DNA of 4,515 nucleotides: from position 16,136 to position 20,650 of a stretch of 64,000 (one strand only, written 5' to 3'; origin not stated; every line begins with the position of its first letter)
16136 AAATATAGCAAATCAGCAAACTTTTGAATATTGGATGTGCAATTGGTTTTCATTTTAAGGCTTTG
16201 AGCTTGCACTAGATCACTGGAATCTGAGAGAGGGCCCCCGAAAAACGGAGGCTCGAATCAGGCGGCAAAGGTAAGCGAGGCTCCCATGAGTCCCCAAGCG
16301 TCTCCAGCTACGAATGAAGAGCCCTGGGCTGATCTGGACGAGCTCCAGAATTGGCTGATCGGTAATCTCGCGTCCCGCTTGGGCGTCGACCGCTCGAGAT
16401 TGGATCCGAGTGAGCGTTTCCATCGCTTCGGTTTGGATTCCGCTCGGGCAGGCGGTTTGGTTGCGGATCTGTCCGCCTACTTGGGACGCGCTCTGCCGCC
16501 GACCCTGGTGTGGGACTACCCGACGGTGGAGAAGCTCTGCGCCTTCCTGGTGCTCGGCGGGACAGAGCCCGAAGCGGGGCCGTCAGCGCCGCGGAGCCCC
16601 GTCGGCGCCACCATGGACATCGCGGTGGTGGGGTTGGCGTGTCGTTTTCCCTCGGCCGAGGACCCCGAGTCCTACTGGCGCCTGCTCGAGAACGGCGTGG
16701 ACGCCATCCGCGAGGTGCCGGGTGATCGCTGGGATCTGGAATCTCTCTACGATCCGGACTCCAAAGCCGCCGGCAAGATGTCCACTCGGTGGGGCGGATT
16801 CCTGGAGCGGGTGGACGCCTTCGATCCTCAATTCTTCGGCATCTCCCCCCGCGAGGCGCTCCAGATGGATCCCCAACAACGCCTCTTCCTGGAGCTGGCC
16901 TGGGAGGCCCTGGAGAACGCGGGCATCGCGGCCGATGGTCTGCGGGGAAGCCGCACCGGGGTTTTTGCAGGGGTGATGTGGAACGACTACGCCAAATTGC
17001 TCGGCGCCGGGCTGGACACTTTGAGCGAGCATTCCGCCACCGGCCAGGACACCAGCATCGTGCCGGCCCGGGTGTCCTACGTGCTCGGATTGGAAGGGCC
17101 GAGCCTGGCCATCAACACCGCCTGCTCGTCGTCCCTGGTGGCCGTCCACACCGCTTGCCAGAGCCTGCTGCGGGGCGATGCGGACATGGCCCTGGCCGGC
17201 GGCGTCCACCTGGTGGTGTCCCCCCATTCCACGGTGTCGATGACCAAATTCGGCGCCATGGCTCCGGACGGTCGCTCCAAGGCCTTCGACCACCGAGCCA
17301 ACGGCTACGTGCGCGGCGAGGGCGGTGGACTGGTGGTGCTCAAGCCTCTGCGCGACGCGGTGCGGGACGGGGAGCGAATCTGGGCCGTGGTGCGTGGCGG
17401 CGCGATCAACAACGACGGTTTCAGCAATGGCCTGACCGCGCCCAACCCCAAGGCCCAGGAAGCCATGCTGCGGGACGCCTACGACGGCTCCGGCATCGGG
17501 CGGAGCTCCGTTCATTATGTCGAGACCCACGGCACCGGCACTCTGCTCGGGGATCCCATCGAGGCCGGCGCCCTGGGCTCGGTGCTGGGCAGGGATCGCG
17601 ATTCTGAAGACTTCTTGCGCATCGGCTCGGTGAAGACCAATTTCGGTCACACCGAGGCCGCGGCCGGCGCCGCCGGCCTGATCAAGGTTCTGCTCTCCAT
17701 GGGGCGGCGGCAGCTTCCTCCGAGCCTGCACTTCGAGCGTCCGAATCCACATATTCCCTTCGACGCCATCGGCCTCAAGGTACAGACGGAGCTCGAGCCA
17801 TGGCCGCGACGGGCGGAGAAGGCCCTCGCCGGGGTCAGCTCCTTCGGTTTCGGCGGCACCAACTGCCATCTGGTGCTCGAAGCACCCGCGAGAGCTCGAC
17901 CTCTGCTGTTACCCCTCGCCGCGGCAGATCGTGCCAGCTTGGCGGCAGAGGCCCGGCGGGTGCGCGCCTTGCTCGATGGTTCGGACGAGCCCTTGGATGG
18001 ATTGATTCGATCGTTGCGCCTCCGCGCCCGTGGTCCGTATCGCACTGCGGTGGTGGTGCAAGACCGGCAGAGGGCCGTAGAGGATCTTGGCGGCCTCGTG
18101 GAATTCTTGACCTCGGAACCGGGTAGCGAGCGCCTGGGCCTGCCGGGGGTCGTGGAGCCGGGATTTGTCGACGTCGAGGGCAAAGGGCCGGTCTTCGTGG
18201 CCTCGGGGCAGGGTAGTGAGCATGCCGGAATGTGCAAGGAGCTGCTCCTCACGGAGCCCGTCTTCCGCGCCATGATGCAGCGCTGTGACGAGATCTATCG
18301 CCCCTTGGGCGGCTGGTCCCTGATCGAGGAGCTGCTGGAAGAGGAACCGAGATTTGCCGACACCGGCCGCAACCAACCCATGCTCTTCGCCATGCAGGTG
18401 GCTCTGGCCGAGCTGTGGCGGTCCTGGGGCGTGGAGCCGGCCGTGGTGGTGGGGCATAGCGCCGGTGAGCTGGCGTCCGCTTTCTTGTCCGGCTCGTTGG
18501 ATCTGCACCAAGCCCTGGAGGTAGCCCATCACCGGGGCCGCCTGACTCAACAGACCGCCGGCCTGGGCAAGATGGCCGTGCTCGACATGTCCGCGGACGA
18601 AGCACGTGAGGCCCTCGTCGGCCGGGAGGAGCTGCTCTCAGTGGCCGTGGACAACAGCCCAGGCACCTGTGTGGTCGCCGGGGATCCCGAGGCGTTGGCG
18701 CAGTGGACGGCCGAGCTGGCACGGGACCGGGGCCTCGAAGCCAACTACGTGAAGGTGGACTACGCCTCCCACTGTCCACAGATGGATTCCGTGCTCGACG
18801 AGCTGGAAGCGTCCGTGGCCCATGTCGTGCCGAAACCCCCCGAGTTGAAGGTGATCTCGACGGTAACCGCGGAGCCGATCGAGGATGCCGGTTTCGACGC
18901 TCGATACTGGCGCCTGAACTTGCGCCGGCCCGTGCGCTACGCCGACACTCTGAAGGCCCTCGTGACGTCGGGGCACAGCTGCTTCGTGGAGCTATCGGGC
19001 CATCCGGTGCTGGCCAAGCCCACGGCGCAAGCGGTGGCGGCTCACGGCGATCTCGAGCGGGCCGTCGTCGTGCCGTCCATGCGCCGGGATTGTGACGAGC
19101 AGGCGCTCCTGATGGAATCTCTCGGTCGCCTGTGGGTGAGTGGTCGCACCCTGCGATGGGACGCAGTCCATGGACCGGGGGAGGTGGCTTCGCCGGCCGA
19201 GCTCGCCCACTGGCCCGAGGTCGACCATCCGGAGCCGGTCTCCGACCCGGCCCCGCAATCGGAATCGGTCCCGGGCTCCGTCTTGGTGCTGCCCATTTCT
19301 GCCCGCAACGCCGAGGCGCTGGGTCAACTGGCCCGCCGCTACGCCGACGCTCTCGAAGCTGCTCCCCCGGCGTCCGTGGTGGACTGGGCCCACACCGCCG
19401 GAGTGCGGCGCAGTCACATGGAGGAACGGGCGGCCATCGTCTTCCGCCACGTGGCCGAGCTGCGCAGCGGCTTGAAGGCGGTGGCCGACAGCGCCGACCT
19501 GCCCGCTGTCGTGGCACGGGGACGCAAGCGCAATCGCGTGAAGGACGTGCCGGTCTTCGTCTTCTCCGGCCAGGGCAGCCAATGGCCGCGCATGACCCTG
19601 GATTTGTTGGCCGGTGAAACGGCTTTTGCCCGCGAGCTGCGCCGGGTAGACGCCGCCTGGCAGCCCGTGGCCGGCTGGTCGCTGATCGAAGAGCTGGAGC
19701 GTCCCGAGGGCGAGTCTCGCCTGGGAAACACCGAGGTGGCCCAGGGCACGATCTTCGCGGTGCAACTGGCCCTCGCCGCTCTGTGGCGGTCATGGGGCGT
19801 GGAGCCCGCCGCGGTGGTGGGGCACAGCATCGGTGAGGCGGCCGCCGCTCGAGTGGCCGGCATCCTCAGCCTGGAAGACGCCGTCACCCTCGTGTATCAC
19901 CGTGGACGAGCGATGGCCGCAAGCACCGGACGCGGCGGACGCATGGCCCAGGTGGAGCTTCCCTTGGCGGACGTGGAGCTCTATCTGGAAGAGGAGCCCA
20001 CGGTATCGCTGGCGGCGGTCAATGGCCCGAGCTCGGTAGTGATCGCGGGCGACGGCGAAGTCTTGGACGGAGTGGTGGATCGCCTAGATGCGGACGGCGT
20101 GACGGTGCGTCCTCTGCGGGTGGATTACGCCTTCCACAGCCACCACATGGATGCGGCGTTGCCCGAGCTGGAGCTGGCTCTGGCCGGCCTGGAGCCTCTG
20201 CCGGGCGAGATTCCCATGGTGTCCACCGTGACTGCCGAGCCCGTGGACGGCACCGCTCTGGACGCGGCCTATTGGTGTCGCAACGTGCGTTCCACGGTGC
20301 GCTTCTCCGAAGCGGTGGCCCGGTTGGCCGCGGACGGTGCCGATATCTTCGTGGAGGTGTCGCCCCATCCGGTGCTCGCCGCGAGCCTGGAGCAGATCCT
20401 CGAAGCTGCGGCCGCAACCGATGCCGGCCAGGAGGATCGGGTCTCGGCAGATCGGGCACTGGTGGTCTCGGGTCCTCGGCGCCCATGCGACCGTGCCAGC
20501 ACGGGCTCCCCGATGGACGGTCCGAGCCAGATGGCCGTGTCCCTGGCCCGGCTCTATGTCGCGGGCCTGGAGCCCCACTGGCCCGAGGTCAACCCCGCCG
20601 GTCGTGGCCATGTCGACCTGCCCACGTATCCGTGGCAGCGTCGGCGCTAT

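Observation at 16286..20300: Myxobacterial-style mixed loading/first module with tandem AT domains (ACP-KS-AT-AT)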

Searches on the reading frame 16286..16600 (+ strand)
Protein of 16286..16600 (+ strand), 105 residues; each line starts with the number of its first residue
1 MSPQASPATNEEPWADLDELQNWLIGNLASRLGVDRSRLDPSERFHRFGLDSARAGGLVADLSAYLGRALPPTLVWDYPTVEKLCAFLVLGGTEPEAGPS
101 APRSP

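Call 53: search_protein_families(library=pfam, proteins=[window:16286-16600:+], max_evalue=0.01)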
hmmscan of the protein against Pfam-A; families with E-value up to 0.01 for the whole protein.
window:16286-16600:+ (105 aa): 1 family
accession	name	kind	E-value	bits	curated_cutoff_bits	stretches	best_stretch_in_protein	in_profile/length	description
PF00550.31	PP-binding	-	6.2e-13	49.2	20.8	1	23-88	2-67/67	Phosphopantetheine attachment site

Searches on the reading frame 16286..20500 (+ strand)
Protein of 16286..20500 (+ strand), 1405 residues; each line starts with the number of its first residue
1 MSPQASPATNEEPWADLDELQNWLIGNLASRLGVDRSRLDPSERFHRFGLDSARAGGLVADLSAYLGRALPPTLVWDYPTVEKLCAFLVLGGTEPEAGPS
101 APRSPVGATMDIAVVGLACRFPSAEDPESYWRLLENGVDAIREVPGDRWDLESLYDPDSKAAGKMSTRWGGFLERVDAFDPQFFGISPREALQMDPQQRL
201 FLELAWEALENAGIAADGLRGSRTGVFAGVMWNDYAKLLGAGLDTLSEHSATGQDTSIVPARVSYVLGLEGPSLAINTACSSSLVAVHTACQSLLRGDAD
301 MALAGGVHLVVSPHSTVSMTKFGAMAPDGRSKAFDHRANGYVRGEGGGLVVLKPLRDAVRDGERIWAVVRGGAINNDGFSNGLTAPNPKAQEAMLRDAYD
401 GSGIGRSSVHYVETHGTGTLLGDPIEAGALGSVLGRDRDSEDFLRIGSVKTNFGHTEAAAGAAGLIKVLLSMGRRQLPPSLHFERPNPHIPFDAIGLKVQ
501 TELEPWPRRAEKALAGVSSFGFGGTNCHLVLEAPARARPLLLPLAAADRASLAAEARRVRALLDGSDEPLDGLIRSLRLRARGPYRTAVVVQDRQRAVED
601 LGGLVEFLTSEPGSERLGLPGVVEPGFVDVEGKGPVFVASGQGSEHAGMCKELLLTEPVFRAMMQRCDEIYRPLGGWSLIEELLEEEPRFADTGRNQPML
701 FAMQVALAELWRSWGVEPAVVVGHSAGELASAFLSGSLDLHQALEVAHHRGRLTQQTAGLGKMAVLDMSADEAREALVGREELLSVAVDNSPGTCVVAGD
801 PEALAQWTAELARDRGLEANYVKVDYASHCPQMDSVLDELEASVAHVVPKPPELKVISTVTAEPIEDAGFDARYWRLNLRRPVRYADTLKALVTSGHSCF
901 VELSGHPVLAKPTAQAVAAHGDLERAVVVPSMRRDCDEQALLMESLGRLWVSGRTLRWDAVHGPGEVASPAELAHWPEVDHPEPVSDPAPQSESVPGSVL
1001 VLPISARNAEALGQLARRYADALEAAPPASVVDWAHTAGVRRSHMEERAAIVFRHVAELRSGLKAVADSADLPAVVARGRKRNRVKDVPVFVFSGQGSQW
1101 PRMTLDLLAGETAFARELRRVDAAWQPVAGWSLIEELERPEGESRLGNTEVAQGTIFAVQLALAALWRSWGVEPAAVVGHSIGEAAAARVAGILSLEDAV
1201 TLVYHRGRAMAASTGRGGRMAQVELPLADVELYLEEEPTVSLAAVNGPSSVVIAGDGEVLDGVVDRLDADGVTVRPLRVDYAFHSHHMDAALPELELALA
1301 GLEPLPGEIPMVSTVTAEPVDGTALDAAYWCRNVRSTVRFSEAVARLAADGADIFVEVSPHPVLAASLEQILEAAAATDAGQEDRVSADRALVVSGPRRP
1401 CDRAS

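Call 13: find_homologous_proteins(query=window:16286-20500:+, max_evalue=1e-30)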
Query window:16286-20500:+ (1405 aa): 8000 proteins with E <= 1e-30 among 8000 candidates; the best 120 are listed.
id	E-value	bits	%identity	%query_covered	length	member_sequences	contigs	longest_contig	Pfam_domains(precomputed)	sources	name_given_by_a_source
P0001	0.0e+0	1535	46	61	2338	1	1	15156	PF08659.17,PF22336.3,PF00109.33,PF22621.3,PF00550.32,PF13561.13,PF00108.30,PF00106.32,PF02801.29,PF16197.12,PF00698.27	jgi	jgi:myxalamid-type polyketide synthase MxaC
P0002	0.0e+0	1421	44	61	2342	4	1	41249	PF08659.17,PF22336.3,PF00109.33,PF22621.3,PF00550.32,PF00108.30,PF00106.32,PF02801.29,PF16197.12,PF22953.4,PF00698.27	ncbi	ncbi:MAG: SDR family NAD(P)-dependent oxidoreductase [Nostoc sp. EkiNYC01]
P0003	0.0e+0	1418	44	61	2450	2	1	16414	PF00109.33,PF21089.4,PF22621.3,PF00550.32,PF14765.13,PF00108.30,PF02801.29,PF16197.12,PF00698.27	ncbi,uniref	ncbi:type I polyketide synthase, partial [Streptomyces synnematoformans]|uniref:type I polyketide sy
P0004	0.0e+0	1397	43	61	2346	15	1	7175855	PF08659.17,PF22336.3,PF00109.33,PF22621.3,PF00550.32,PF00108.30,PF00106.32,PF02801.29,PF16197.12,PF22953.4,PF00698.27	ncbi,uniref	ncbi:SDR family NAD(P)-dependent oxidoreductase [Nostoc sp. C110]|uniref:SDR family NAD(P)-dependent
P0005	0.0e+0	1392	44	62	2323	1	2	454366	PF08659.17,PF22336.3,PF00109.33,PF22621.3,PF00550.32,PF13561.13,PF00108.30,PF16197.12,PF22953.4,PF00698.27,PF00106.32,PF02801.29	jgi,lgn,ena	-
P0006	0.0e+0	1389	42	63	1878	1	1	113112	PF22336.3,PF16073.11,PF00109.33,PF22621.3,PF00550.32,PF00108.30,PF02801.29,PF16197.12,PF00698.27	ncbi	ncbi:type I polyketide synthase, partial [Streptomyces hoynatensis]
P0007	0.0e+0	1375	43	61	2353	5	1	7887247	PF08659.17,PF22336.3,PF00109.33,PF22621.3,PF00550.32,PF00108.30,PF00106.32,PF02801.29,PF16197.12,PF22953.4,PF00698.27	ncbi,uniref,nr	ncbi:type I polyketide synthase [Nostoc sp. TCL240-02]|uniref:type I polyketide synthase n=1 Tax=Nos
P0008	0.0e+0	1371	39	68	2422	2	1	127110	PF22336.3,PF09277.18,PF00109.33,PF21089.4,PF22621.3,PF00550.32,PF14765.13,PF00108.30,PF02801.29,PF16197.12,PF00698.27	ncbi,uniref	ncbi:beta-ketoacyl synthase N-terminal-like domain-containing protein [Streptomyces sp. NPDC051173]|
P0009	0.0e+0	1346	43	60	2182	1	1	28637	PF00109.33,PF21089.4,PF00550.32,PF14765.13,PF00108.30,PF02801.29,PF16197.12,PF00698.27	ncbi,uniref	ncbi:type I polyketide synthase, partial [Streptomyces sp. NPDC057307]|uniref:type I polyketide synt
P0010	0.0e+0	1343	43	63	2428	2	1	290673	PF08659.17,PF22336.3,PF00109.33,PF22621.3,PF00550.32,PF13561.13,PF00108.30,PF23297.2,PF16197.12,PF22953.4,PF00698.27,PF00106.32,PF02801.29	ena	-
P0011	0.0e+0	1339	41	65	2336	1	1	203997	PF22336.3,PF00109.33,PF21089.4,PF22621.3,PF00550.32,PF14765.13,PF00108.30,PF02801.29,PF16197.12,PF00698.27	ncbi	ncbi:type I polyketide synthase, partial [Streptomyces capparidis]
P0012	0.0e+0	1336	48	97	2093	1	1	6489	PF08659.17,PF22336.3,PF00109.33,PF22621.3,PF00550.32,PF13561.13,PF00108.30,PF23297.2,PF16197.12,PF00698.27,PF00106.32,PF02801.29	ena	-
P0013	0.0e+0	1333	48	98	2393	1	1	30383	PF08659.17,PF22336.3,PF16073.11,PF00109.33,PF21089.4,PF22621.3,PF00550.32,PF13561.13,PF00108.30,PF16197.12,PF22953.4,PF00698.27,PF14765.13,PF00106.32,PF02801.29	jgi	jgi:acyl transferase domain-containing protein/acyl carrier protein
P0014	0.0e+0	1326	40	61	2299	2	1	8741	PF08659.17,PF22336.3,PF00109.33,PF22621.3,PF00550.32,PF13561.13,PF00108.30,PF16197.12,PF01370.28,PF00698.27,PF00106.32,PF02801.29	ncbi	ncbi:MAG: type I polyketide synthase, partial [Mycobacterium sp.]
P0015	0.0e+0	1325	42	60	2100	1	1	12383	PF16073.11,PF00109.33,PF22621.3,PF00550.32,PF00108.30,PF18369.7,PF02801.29,PF16197.12,PF00698.27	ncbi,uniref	ncbi:beta-ketoacyl synthase N-terminal-like domain-containing protein, partial [Streptomyces sp. NPD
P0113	0.0e+0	1202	46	97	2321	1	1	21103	PF08659.17,PF22336.3,PF00109.33,PF21089.4,PF22621.3,PF00550.32,PF13561.13,PF00108.30,PF23297.2,PF16197.12,PF22953.4,PF00698.27,PF14765.13,PF00106.32,PF02801.29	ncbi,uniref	ncbi:type I polyketide synthase [Streptomyces sp900105245]|uniref:Type I polyketide synthase n=1 Tax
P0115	0.0e+0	1201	47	97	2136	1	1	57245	PF08659.17,PF22336.3,PF00109.33,PF22621.3,PF00550.32,PF13561.13,PF00108.30,PF16197.12,PF22953.4,PF00698.27,PF00106.32,PF02801.29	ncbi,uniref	ncbi:SDR family NAD(P)-dependent oxidoreductase [Streptomyces sp. NPDC000151]|uniref:type I polyketi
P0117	0.0e+0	1200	47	97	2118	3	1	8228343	PF08659.17,PF22336.3,PF00109.33,PF22621.3,PF00550.32,PF13561.13,PF00108.30,PF16197.12,PF22953.4,PF00698.27,PF00106.32,PF02801.29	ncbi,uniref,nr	ncbi:SDR family NAD(P)-dependent oxidoreductase [Streptomyces sp. LX-29]|uniref:type I polyketide sy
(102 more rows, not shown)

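Call 18: find_related_loci(query=window:16286-20500:+, collection=genome_contigs, flank=10000)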
Query window:16286-20500:+ (1405 aa) in genome_contigs; peptide patterns used: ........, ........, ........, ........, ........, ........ (x = any residue, [..] = any of these).
115 stretches matched a pattern; 77 encode a relative of the query (tblastn E <= 1e-3); 77 distinct loci.
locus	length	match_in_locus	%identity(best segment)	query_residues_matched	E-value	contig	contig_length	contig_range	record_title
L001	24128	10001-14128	50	17-1373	0e+0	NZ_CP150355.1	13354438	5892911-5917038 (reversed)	Sorangium sp. So ce1000 chromosome, complete genome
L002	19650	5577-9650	47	20-1374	0e+0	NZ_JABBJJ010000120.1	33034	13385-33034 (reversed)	Pyxidicoccus fallax strain DSM 14698 NODE_120_length_33034_cov_32.3334, whole genome shotgun sequence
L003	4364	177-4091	44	23-1364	0e+0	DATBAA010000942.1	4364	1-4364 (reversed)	MAG TPA_asm: Myxococcales bacterium isolate SMAG_U5719 k141_4174820, whole genome shotgun sequence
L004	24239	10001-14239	43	39-1377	0e+0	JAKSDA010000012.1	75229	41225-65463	MAG: Proteobacteria bacterium isolate MAG.37 k141_12509464, whole genome shotgun sequence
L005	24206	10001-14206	44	16-1392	0e+0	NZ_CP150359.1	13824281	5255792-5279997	Sorangium sp. So ce1099 chromosome, complete genome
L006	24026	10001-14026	44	16-1392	0e+0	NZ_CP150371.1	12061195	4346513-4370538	Sorangium sp. So ce176 chromosome, complete genome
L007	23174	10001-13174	43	24-1374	0e+0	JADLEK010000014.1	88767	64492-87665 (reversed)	MAG: Gammaproteobacteria bacterium isolate SJ320 c_000000186744, whole genome shotgun sequence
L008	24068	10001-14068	44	17-1392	0e+0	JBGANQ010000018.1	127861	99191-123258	MAG: Polyangia bacterium isolate MAG_MBR_H10.6 MBRH10-6_opera_contig_628, whole genome shotgun sequence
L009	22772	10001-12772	47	20-1364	0e+0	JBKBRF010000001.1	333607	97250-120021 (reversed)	MAG: Armatimonadota bacterium isolate 21I_069.bin.27 NODE_26_length_333607_cov_14.478977, whole genome shotgun sequence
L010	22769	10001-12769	43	112-1374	0e+0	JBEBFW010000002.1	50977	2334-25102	MAG: Parvularculaceae bacterium isolate ASF_6 NODE_214_length_50977_cov_4.395554, whole genome shotgun sequence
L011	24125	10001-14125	49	20-1373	0e+0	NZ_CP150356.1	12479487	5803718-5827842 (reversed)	Sorangium sp. So ce1014 chromosome, complete genome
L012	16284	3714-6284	42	112-1395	0e+0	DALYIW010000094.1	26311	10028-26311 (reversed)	MAG TPA_asm: Coleofasciculaceae cyanobacterium CTOTU46601 NODE_103_length_26311_cov_3.768967, whole genome shotgun seque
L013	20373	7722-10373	43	112-1372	0e+0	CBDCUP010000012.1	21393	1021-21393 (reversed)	MAG: Acidobacteriota bacterium isolate 16872849-4fb5-44c6-903f-51e044fd3cdf genome assembly, contig: contig_12, whole ge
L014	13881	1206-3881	40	112-1372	0e+0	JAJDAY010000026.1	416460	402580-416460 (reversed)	MAG: Nitrospinaceae bacterium isolate OFTM181 OFTM181_25, whole genome shotgun sequence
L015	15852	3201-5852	42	107-1372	0e+0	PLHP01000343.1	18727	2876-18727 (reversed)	MAG: Acidobacteriaceae bacterium isolate bog_207 73.20110800_S1M.73_contig_1340, whole genome shotgun sequence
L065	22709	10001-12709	59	22-1405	9e-164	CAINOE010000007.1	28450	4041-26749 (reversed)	MAG: uncultured Rhodopila sp. isolate B12_bin-2215 genome assembly, contig: bin-2215:007/215, whole genome shotgun seque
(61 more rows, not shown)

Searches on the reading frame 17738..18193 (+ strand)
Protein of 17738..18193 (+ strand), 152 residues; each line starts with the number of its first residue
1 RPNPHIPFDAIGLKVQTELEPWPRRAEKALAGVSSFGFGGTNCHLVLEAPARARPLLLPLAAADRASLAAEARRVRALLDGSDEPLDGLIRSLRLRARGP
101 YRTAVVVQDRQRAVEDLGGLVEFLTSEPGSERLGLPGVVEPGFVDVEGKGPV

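Call 53: search_protein_families(library=pfam, proteins=[window:17738-18193:+], max_evalue=0.01)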
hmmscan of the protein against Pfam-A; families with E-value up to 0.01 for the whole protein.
window:17738-18193:+ (152 aa): 2 families
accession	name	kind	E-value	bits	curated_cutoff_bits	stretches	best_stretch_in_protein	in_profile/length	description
PF16197.11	KAsynt_C_assoc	-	5e-14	53.1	33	1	2-54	1-50/111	Ketoacyl-synthetase C-terminal extension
PF22336.2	RhiE-like_linker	-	0.00067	20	27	1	60-119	2-62/67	RhiE-like, KS-MAT linker domain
